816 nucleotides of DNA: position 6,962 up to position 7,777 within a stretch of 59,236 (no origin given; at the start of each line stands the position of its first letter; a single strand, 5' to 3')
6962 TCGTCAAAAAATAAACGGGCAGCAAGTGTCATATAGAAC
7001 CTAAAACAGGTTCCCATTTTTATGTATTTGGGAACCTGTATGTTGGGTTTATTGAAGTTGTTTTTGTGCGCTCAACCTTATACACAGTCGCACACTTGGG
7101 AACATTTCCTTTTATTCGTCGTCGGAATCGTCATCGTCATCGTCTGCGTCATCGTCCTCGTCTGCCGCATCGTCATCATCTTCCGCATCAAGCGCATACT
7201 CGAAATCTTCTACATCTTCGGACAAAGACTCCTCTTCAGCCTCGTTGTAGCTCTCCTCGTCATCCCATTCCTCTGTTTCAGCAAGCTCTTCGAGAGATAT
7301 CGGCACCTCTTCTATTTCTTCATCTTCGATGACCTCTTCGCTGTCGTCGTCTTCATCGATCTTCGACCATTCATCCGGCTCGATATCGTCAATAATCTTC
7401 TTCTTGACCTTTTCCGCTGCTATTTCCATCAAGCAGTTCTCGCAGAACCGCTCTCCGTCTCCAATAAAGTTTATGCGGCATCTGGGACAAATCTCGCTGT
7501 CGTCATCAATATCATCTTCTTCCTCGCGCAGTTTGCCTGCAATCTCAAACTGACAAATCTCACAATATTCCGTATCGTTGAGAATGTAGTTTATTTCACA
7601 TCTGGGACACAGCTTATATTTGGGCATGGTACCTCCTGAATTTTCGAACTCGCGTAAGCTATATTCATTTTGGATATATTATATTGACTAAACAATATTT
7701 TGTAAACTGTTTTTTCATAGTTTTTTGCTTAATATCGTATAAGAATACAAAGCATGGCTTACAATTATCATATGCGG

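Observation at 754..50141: A 49-kb co-directional block devotes ~42 kb to five exported proteins (four with lipobox-type signals): a candidate surface mega-structure locus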

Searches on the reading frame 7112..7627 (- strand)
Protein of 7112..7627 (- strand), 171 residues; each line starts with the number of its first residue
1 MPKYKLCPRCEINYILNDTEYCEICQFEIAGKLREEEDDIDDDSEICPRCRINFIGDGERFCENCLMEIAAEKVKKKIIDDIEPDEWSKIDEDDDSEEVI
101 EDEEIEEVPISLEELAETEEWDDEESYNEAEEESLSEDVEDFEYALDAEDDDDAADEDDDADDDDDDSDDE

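Call 6: search_protein_families(library=pfam, proteins=[window:7112-7627:-], max_evalue=0.01)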
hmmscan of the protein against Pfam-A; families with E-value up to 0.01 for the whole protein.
window:7112-7627:- (171 aa): 1 family
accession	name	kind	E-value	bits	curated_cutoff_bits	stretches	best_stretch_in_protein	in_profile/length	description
PF12773.13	DZR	-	0.001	19.6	27.3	1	7-65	1-44/45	Double zinc ribbon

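Call 23: search_protein_families(library=ncbifam, proteins=[window:7112-7627:-], max_evalue=0.1)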
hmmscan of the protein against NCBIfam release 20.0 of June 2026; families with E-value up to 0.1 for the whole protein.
window:7112-7627:- (171 aa): 0 families
